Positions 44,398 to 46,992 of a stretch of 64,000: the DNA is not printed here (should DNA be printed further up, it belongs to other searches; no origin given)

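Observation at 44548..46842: Single ORF fusing a parvulin (PpiC) rotamase domain to a MiaB-type radical-SAM methylthiotransferase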

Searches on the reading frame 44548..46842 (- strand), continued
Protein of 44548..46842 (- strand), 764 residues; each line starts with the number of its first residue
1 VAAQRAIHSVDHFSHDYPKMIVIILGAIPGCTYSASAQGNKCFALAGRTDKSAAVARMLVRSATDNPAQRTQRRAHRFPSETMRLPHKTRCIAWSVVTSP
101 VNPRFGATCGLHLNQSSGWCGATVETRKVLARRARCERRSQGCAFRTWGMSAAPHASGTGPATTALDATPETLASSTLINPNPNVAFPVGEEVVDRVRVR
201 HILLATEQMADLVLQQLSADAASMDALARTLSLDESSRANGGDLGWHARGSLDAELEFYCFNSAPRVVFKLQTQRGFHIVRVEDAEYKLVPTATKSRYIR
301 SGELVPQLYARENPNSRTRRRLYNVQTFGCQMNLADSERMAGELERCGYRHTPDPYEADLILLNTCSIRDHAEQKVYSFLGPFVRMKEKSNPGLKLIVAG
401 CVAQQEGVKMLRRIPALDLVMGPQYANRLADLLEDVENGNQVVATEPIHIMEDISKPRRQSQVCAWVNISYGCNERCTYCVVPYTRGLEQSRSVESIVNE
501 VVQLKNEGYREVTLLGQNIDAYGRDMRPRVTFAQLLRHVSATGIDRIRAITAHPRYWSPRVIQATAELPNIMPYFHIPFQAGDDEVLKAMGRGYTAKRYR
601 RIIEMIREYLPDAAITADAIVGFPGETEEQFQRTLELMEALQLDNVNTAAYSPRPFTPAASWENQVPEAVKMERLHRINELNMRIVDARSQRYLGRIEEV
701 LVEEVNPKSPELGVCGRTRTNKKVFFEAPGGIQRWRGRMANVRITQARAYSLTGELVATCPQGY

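Call 46: find_homologous_proteins(query=A5, max_evalue=1e-50)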
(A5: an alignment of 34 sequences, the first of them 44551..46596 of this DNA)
Query A5 (34 sequences) (682 aa, profile of the alignment): 7998 proteins with E <= 1e-50 among 8000 candidates; the best 120 are listed.
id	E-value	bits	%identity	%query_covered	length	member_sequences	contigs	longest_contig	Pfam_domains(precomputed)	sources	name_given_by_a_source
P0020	0.0e+0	1058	50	82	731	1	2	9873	PF04055.28,PF00919.27,PF01938.27,PF13616.13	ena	-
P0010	0.0e+0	1054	54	82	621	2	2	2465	PF00639.28,PF04055.28,PF00919.27,PF01938.27,PF13616.13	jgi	-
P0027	0.0e+0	1048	51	83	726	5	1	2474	PF13145.13,PF00639.28,PF04055.28,PF00919.27,PF01938.27,PF13616.13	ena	-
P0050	0.0e+0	1047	61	64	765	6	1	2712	PF00639.28,PF04055.28,PF00919.27,PF01938.27,PF13616.13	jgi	jgi:tRNA-2-methylthio-N6-dimethylallyladenosine synthase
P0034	0.0e+0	1046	60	65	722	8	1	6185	PF04055.28,PF00919.27,PF01938.27,PF13616.13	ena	-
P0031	0.0e+0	1041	50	83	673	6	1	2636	PF04055.28,PF00919.27,PF01938.27,PF13616.13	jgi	-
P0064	0.0e+0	1039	48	83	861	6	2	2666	PF00639.28,PF04055.28,PF00919.27,PF01938.27,PF13616.13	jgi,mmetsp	mmetsp:Transcript_71060/g.134332 ORF Transcript_71060/g.134332 Transcript_71060/m.134332 type:comple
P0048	0.0e+0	1034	62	64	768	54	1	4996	PF00639.28,PF04055.28,PF00919.27,PF01938.27,PF13616.13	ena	-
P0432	0.0e+0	1032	60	64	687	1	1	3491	PF04055.28,PF00919.27,PF01938.27,PF13616.13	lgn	-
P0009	0.0e+0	1031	58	71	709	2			PF00639.28,PF04055.28,PF00919.27,PF01938.27,PF13616.13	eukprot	eukprot:g13375.t1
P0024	0.0e+0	1031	49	83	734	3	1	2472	PF04055.28,PF00919.27,PF01938.27,PF13616.13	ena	-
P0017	0.0e+0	1030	48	88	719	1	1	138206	PF00639.28,PF04055.28,PF00919.27,PF01938.27,PF13616.13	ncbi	ncbi:unnamed protein product [Pylaiella littoralis]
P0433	0.0e+0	1028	60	64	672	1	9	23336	PF04055.28,PF00919.27,PF01938.27,PF13616.13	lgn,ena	-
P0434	0.0e+0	1028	58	67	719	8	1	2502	PF04055.28,PF00919.27,PF01938.27,PF13616.13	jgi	-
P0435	0.0e+0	1022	51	83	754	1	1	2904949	PF04055.28,PF00919.27,PF01938.27,PF13616.13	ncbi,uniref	ncbi:hypothetical protein AB1Y20_005475 [Prymnesium parvum]|uniref:Peptidylprolyl isomerase n=1 Tax=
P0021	0.0e+0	1020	52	83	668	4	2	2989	PF00639.28,PF04055.28,PF00919.27,PF01938.27,PF13616.13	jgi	-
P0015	0.0e+0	1020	58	71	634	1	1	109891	PF00639.28,PF04055.28,PF00919.27,PF01938.27,PF13616.13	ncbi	ncbi:unnamed protein product [Scytosiphon promiscuus]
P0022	0.0e+0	1017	53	83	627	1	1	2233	PF00639.28,PF04055.28,PF00919.27,PF01938.27,PF13616.13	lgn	-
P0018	0.0e+0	1017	51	82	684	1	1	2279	PF00639.28,PF04055.28,PF00919.27,PF01938.27,PF13616.13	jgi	-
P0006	0.0e+0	1014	55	83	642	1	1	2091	PF00639.28,PF04055.28,PF00919.27,PF01938.27,PF13616.13,PF18693.8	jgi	-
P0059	4.0e-296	1002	50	89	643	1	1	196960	PF00639.28,PF04055.28,PF00919.27,PF01938.27,PF13616.13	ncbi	ncbi:unnamed protein product [Chrysoparadoxa australica]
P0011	5.0e-296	1001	54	84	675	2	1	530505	PF00639.28,PF04055.28,PF00919.27,PF01938.27,PF13616.13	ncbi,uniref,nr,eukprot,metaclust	ncbi:unnamed protein product [Vitrella brassicaformis CCMP3155]|uniref:Peptidylprolyl isomerase n=1 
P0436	3.1e-294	996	49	83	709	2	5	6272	PF04055.28,PF00919.27,PF01938.27,PF13616.13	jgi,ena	jgi:tRNA-2-methylthio-N6-dimethylallyladenosine synthase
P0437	6.9e-294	994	49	82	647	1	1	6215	PF00639.28,PF04055.28,PF00919.27,PF01938.27,PF13616.13,PF18693.8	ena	-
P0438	7.1e-292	988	53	83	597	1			PF00639.28,PF04055.28,PF00919.27,PF01938.27,PF13616.13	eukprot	eukprot:jgi/Chrpa1/7858/Chrysochromulina_OHIO_Genome00017410-RA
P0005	1.9e-291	986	52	89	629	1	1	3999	PF00639.28,PF04055.28,PF00919.27,PF01938.27,PF13616.13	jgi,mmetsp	mmetsp:Transcript_4037/g.12129 ORF Transcript_4037/g.12129 Transcript_4037/m.12129 type:complete len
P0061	5.5e-291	985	52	82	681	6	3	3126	PF00639.28,PF04055.28,PF00919.27,PF01938.27,PF13616.13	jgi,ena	jgi:tRNA-2-methylthio-N6-dimethylallyladenosine synthase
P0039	3.3e-289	979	51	82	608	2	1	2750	PF00639.28,PF04055.28,PF00919.27,PF01938.27,PF13616.13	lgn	-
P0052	4.2e-289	979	52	83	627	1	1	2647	PF00639.28,PF04055.28,PF00919.27,PF01938.27,PF13616.13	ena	-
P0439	4.3e-285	965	50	82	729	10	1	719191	PF00639.28,PF04055.28,PF00919.27,PF01938.27,PF13616.13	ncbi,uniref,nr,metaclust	ncbi:adenosine trna methylthiotransferase [Nannochloropsis gaditana]|uniref:Adenosine trna methylthi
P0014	7.8e-285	965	54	82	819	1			PF00639.28,PF04055.28,PF00177.28,PF00919.27,PF01938.27,PF13616.13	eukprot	eukprot:jgi/Galph1/33/GphlegSOOS_G4805.1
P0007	2.2e-284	963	53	85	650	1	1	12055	PF00639.28,PF04055.28,PF00919.27,PF01938.27,PF13616.13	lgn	-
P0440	3.4e-281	953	50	82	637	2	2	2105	PF00639.28,PF04055.28,PF00919.27,PF01938.27,PF13616.13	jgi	-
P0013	7.6e-281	951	50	88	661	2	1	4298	PF00639.28,PF04055.28,PF00919.27,PF01938.27,PF13616.13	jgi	jgi:tRNA-2-methylthio-N6-dimethylallyladenosine synthase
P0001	1.1e-280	951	99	100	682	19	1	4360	PF00639.28,PF04055.28,PF00919.27,PF01938.27,PF13616.13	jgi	jgi:tRNA-2-methylthio-N6-dimethylallyladenosine synthase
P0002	1.5e-280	950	85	87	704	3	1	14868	PF00639.28,PF04055.28,PF00919.27,PF01938.27,PF13616.13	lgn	-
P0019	2.0e-279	947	54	82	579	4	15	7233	PF04055.28,PF00919.27,PF01938.27,PF13616.13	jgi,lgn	jgi:tRNA-2-methylthio-N6-dimethylallyladenosine synthase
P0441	2.0e-279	947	53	78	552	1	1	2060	PF00639.28,PF04055.28,PF00919.27,PF01938.27,PF13616.13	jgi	-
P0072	2.4e-279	946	51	86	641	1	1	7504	PF00639.28,PF04055.28,PF00919.27,PF01938.27,PF13616.13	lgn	-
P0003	7.0e-279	945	83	87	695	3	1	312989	PF00639.28,PF04055.28,PF00919.27,PF01938.27,PF13616.13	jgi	jgi:tRNA-2-methylthio-N6-dimethylallyladenosine synthase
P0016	1.4e-278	944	54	84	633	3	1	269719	PF00639.28,PF04055.28,PF00919.27,PF01938.27,PF13616.13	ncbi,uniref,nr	ncbi:hypothetical protein GpartN1_g2340.t1 [Galdieria partita]|uniref:Uncharacterized protein n=1 Ta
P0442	7.2e-278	942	50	83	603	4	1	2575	PF04055.28,PF00919.27,PF01938.27,PF13616.13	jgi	jgi:tRNA-2-methylthio-N6-dimethylallyladenosine synthase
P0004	4.1e-277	939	76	88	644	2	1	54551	PF00639.28,PF04055.28,PF00919.27,PF01938.27,PF13616.13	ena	-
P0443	1.5e-276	937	49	85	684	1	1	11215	PF00639.28,PF04055.28,PF00919.27,PF01938.27,PF13616.13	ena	-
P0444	8.1e-276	935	51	83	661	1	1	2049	PF00639.28,PF04055.28,PF00919.27,PF01938.27,PF13616.13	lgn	-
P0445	9.6e-274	928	50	84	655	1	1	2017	PF04055.28,PF00919.27,PF01938.27,PF13616.13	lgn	-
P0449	5.3e-273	925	49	87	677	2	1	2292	PF04055.28,PF00919.27,PF01938.27,PF13616.13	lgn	-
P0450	6.7e-273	925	51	84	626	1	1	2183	PF04055.28,PF00919.27,PF01938.27,PF13616.13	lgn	-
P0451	9.9e-273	925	47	85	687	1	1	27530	PF04055.28,PF00919.27,PF01938.27,PF13616.13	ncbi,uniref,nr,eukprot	ncbi:tRNA-2-methylthio-N(6)-dimethylallyladenosine synthase [Seminavis robusta]|uniref:tRNA-2-methyl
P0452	2.9e-272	923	47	85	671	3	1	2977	PF00639.28,PF04055.28,PF00919.27,PF01938.27,PF13616.13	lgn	-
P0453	3.1e-272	923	50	85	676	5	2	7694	PF00639.28,PF04055.28,PF00919.27,PF01938.27,PF13616.13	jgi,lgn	jgi:tRNA-2-methylthio-N6-dimethylallyladenosine synthase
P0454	3.5e-272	923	48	89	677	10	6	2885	PF00639.28,PF04055.28,PF00919.27,PF01938.27,PF13616.13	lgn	-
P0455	9.5e-272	921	49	82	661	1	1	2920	PF00639.28,PF04055.28,PF00919.27,PF01938.27,PF13616.13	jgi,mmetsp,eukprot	mmetsp:Transcript_86992/g.130438 ORF Transcript_86992/g.130438 Transcript_86992/m.130438 type:comple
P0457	2.3e-271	920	51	82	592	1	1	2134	PF00639.28,PF04055.28,PF00919.27,PF01938.27,PF13616.13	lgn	-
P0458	2.9e-271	920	51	82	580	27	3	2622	PF00639.28,PF04055.28,PF00919.27,PF01938.27,PF13616.13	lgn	-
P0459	6.3e-271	919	49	82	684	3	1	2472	PF04055.28,PF00919.27,PF01938.27,PF13616.13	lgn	-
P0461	5.4e-270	915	49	83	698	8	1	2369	PF00639.28,PF04055.28,PF00919.27,PF01938.27,PF13616.13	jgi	-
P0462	7.2e-270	915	49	84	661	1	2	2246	PF00639.28,PF04055.28,PF00919.27,PF01938.27,PF13616.13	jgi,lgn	-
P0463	1.1e-269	914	47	82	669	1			PF00639.28,PF04055.28,PF00919.27,PF01938.27,PF13616.13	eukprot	eukprot:CAMPEP_0116082600 /NCGR_PEP_ID=MMETSP0327-20121206/2816_1 /TAXON_ID=44447 /ORGANISM="Pseudo-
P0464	1.3e-269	914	46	90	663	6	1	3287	PF04055.28,PF00919.27,PF01938.27,PF13616.13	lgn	-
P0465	2.3e-269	913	48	88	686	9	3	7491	PF04055.28,PF00919.27,PF01938.27,PF13616.13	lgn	-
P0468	4.3e-269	913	48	89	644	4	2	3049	PF00639.28,PF04055.28,PF00919.27,PF01938.27,PF13616.13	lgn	-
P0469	4.5e-269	912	49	82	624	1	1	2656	PF04055.28,PF00919.27,PF01938.27,PF13616.13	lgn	-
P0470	1.2e-268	911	47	82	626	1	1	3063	PF00639.28,PF04055.28,PF00919.27,PF01938.27,PF13616.13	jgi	-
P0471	1.2e-268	911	48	82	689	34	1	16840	PF04055.28,PF00919.27,PF01938.27,PF13616.13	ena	-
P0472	1.4e-268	911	49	84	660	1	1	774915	PF00639.28,PF04055.28,PF00919.27,PF01938.27,PF13616.13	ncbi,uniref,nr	ncbi:unnamed protein product [Cylindrotheca closterium]|uniref:Peptidylprolyl isomerase n=1 Tax=Cyli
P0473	1.5e-268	911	48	82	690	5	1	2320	PF00639.28,PF04055.28,PF00919.27,PF01938.27,PF13616.13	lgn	-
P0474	1.5e-268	911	49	85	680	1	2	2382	PF04055.28,PF00919.27,PF01938.27,PF13616.13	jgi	-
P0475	1.8e-268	911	49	84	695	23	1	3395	PF04055.28,PF00919.27,PF01938.27,PF13616.13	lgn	-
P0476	2.1e-268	910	49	88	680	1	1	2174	PF00639.28,PF04055.28,PF00919.27,PF01938.27,PF13616.13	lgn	-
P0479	4.5e-268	909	51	82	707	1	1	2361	PF04055.28,PF00919.27,PF01938.27,PF13616.13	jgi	-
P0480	4.8e-268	909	58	64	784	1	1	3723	PF00639.28,PF04055.28,PF00919.27,PF01938.27,PF13616.13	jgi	-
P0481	5.8e-268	909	48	84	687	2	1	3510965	PF04055.28,PF00919.27,PF01938.27,PF13616.13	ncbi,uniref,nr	ncbi:tRNA-i6A37 thiotransferase enzyme MiaB [Nitzschia inconspicua]|uniref:tRNA-i6A37 thiotransferas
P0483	1.5e-267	907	48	83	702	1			PF00639.28,PF04055.28,PF00919.27,PF01938.27,PF13616.13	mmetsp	mmetsp:Transcript_17810/g.41670 ORF Transcript_17810/g.41670 Transcript_17810/m.41670 type:complete 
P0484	1.7e-267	907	51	83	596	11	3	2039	PF04055.28,PF00919.27,PF01938.27,PF13616.13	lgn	-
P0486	8.6e-267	905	46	82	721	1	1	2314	PF00639.28,PF04055.28,PF00919.27,PF01938.27,PF13616.13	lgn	-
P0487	9.8e-267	905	57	63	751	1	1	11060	PF04055.28,PF00919.27,PF01938.27,PF13616.13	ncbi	ncbi:hypothetical protein ACHAWC_008797 [Mediolabrus comicus]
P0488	1.0e-266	905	49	82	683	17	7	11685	PF04055.28,PF00919.27,PF01938.27,PF13616.13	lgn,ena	-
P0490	3.8e-266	903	48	85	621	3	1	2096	PF00639.28,PF04055.28,PF00919.27,PF01938.27,PF13616.13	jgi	-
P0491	5.7e-266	902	49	82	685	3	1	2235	PF04055.28,PF00919.27,PF01938.27,PF13616.13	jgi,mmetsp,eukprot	mmetsp:Transcript_15256/g.23744 ORF Transcript_15256/g.23744 Transcript_15256/m.23744 type:complete 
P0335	6.3e-266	902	58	64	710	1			PF00639.28,PF04055.28,PF00919.27,PF01938.27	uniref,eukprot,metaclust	uniref:Uncharacterized protein n=1 Tax=Chromera velia CCMP2878 TaxID=1169474 RepID=A0A0G4HEZ9_9ALVE|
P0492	9.5e-266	901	48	82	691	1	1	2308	PF00639.28,PF04055.28,PF00919.27,PF01938.27,PF13616.13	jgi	-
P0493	9.8e-266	901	49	82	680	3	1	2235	PF00639.28,PF04055.28,PF00919.27,PF01938.27,PF13616.13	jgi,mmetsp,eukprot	mmetsp:Transcript_24202/g.67047 ORF Transcript_24202/g.67047 Transcript_24202/m.67047 type:complete 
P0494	1.4e-265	901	50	82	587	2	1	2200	PF04055.28,PF00919.27,PF01938.27,PF13616.13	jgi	-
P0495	1.5e-265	901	49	81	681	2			PF00639.28,PF04055.28,PF00919.27,PF01938.27,PF13616.13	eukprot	eukprot:CAMPEP_0197186982 /NCGR_PEP_ID=MMETSP1423-20130617/14981_1 /TAXON_ID=476441 /ORGANISM="Pseud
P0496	2.8e-265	900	49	85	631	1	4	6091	PF00639.28,PF04055.28,PF00919.27,PF01938.27,PF13616.13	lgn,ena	-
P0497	2.9e-265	900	47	82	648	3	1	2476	PF00639.28,PF04055.28,PF00919.27,PF01938.27,PF13616.13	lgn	-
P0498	4.4e-265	899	50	82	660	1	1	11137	PF04055.28,PF00919.27,PF01938.27,PF13616.13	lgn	-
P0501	5.8e-265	899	50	83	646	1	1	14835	PF00639.28,PF04055.28,PF00919.27,PF01938.27,PF13616.13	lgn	-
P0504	1.1e-264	898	48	82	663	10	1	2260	PF04055.28,PF00919.27,PF01938.27,PF13616.13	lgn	-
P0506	3.8e-264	896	48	84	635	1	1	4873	PF00639.28,PF04055.28,PF00919.27,PF01938.27,PF13616.13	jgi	jgi:tRNA-2-methylthio-N6-dimethylallyladenosine synthase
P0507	4.0e-264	896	44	82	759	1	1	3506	PF00639.28,PF04055.28,PF00919.27,PF01938.27,PF13616.13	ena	-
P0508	4.0e-264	896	55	63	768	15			PF04055.28,PF00919.27,PF01938.27,PF13616.13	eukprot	eukprot:CAMPEP_0113418136 /NCGR_PEP_ID=MMETSP0013_2-20120614/26042_1 /TAXON_ID=2843 ORGANISM="Skelet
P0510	5.9e-264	896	48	87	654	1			PF04055.28,PF00919.27,PF01938.27,PF13616.13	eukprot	eukprot:Nitzschia sp. Nitz4//scaffold1_size375055//351605//353702//NITZ4_000340-RA/size375055-august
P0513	2.2e-263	894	45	81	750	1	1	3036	PF04055.28,PF00919.27,PF01938.27,PF13616.13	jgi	-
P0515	2.6e-263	893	45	81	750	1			PF04055.28,PF00919.27,PF01938.27,PF13616.13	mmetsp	mmetsp:Transcript_26852/g.42110 ORF Transcript_26852/g.42110 Transcript_26852/m.42110 type:complete 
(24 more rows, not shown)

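Call 68: find_encoding_contigs(protein=P0003, flank=8000, max_places=2)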
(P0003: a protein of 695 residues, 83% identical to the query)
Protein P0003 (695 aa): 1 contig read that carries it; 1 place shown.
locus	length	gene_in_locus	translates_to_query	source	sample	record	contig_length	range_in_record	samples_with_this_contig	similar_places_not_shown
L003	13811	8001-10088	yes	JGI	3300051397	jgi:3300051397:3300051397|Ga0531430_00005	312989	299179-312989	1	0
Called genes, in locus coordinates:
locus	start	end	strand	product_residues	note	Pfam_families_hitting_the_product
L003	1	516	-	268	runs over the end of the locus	PF01963:TraB_PrgY_gumN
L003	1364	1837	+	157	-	-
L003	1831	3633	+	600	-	PF00091:Tubulin, PF12327:FtsZ_C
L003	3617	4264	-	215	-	-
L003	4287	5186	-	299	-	PF00730:HhH-GPD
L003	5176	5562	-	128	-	-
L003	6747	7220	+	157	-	PF02416:TatA_B_E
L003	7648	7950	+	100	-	-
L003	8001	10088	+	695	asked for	PF00639:Rotamase, PF13616:Rotamase_3, PF00919:UPF0004, PF04055:Radical_SAM, PF01938:TRAM (weak)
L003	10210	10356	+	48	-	-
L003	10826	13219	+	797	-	PF00795:CN_hydrolase, PF02540:NAD_synthase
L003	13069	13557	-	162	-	-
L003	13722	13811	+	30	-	?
